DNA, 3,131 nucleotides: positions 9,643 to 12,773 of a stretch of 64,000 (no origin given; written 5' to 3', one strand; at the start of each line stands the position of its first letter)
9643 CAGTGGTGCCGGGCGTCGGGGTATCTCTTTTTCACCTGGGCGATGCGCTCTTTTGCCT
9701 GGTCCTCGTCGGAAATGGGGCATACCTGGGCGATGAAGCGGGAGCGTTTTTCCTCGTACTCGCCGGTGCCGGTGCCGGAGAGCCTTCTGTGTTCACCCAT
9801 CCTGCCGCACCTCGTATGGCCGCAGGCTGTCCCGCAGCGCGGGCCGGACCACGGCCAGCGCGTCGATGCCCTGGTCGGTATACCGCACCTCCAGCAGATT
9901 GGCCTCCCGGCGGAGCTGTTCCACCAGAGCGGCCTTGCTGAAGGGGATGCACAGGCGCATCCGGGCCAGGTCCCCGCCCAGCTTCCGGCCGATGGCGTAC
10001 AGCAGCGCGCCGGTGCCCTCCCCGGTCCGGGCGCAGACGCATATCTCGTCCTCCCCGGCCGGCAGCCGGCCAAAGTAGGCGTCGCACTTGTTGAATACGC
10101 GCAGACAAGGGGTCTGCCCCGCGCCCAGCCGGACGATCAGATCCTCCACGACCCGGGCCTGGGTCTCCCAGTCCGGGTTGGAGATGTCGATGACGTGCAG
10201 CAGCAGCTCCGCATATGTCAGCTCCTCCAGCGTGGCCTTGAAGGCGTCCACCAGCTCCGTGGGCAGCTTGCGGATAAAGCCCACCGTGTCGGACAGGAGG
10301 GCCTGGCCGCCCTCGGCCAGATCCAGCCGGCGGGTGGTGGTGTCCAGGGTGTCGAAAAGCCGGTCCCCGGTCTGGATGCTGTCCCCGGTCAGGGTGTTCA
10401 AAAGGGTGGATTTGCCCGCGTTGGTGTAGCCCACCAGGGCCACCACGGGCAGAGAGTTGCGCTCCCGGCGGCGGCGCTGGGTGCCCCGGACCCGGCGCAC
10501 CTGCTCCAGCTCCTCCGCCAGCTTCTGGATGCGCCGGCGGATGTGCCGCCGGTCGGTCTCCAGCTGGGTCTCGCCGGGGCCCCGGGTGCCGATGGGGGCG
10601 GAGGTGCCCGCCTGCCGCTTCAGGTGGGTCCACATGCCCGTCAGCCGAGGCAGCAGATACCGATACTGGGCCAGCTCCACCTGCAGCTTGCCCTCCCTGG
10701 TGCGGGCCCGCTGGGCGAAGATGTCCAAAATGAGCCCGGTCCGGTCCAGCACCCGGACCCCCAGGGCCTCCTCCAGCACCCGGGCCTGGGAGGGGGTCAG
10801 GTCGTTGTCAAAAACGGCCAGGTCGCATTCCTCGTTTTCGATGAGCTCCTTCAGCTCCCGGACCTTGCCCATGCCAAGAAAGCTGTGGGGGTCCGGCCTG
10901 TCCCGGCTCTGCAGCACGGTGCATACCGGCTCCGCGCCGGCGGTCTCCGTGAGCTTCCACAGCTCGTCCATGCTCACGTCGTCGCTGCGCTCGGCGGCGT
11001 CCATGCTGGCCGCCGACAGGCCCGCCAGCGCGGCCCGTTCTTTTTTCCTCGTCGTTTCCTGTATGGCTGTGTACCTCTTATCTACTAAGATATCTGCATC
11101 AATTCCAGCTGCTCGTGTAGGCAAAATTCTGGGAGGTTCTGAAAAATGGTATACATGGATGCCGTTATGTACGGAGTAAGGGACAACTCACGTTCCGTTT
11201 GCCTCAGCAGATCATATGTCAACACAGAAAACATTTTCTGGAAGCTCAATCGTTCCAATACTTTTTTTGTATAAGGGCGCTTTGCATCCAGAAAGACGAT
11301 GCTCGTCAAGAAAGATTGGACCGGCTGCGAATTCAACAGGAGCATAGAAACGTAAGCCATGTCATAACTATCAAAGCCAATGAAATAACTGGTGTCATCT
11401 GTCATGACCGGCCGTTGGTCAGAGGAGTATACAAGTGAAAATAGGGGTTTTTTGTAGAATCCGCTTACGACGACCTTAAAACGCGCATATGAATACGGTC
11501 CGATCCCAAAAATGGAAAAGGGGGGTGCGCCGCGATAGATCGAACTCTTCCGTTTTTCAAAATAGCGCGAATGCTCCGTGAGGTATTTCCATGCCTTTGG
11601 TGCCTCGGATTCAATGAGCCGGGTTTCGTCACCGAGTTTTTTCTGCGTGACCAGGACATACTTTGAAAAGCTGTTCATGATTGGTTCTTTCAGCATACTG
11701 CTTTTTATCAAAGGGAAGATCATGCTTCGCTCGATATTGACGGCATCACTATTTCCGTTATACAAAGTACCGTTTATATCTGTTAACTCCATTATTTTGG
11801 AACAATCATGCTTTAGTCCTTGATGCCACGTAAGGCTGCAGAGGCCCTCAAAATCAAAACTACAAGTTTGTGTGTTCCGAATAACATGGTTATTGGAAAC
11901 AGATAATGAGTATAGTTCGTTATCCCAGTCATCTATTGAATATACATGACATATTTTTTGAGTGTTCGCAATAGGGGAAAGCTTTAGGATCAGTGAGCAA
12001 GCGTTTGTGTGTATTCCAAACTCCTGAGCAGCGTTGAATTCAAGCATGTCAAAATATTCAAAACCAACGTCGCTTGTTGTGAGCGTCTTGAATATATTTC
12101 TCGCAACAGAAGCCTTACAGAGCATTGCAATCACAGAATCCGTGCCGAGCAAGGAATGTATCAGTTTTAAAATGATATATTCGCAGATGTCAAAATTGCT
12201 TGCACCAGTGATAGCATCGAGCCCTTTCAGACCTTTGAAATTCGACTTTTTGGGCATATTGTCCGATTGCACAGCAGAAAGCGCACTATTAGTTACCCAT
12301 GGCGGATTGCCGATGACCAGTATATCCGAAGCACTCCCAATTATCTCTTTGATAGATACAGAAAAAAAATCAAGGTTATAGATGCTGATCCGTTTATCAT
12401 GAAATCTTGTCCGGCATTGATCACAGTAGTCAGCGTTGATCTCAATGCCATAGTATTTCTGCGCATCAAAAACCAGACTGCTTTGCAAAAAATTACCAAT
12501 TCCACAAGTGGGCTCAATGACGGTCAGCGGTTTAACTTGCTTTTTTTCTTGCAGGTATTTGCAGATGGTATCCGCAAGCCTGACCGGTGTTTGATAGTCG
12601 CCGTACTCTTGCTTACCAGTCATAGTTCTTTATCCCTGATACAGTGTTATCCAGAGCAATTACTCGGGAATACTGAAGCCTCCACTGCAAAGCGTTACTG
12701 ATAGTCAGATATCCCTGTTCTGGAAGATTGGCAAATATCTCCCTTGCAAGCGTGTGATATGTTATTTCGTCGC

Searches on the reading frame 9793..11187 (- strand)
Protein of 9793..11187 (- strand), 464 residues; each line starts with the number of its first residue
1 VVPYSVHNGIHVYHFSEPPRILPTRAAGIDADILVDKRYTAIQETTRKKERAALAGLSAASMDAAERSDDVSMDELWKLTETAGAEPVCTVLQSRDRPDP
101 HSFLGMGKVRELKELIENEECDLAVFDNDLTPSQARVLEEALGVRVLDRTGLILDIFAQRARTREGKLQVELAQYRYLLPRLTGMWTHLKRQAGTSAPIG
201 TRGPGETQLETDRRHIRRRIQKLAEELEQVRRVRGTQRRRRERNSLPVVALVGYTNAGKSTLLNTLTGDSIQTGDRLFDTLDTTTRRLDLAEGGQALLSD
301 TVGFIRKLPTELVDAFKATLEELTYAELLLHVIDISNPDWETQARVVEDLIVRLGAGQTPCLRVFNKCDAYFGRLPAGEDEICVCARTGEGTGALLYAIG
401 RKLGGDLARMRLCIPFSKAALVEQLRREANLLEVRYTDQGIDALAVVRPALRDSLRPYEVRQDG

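Call 8: search_protein_families(library=pfam, proteins=[window:9793-11187:-], max_evalue=0.0001)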
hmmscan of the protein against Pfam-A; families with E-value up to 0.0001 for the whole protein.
window:9793-11187:- (464 aa): 4 families
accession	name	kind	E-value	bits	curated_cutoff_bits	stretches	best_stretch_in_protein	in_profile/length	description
PF16360.10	GTP-bdg_M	-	2.1e-32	111.9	29.5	1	160-241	1-79/79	GTP-binding GTPase Middle Region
PF13167.11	GTP-bdg_N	-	2e-31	108.8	25.4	1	72-158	3-89/89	GTP-binding GTPase N-terminal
PF01926.29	MMR_HSR1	-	6.1e-20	71.9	21.9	1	249-367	2-113/113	50S ribosome-binding GTPase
PF19275.4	HflX_C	-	6.8e-05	23.3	26.4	0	379-429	10-60/102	HflX C-terminal domain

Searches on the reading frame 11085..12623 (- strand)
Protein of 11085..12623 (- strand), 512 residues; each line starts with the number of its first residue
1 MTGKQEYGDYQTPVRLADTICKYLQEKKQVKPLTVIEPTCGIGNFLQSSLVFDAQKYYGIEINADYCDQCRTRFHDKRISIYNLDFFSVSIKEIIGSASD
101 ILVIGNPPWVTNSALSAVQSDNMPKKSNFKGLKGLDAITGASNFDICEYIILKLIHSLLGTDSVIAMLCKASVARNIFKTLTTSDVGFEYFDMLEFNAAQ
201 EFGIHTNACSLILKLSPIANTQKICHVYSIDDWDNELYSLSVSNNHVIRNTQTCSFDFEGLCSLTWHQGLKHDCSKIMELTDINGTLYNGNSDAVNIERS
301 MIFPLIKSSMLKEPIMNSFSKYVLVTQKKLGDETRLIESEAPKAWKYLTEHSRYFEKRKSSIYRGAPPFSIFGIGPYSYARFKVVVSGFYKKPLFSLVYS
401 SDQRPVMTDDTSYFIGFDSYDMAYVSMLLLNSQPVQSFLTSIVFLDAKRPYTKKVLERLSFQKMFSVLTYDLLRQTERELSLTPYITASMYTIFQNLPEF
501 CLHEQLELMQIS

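Call 101: search_protein_families(library=pfam, proteins=[window:11085-12623:-], max_evalue=0.01)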
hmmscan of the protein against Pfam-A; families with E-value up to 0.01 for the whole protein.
window:11085-12623:- (512 aa): 1 family
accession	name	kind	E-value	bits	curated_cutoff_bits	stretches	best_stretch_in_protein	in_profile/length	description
PF20473.4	MmeI_Mtase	-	2.4e-05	24.1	27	0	91-164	127-202/259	MmeI, DNA-methyltransferase domain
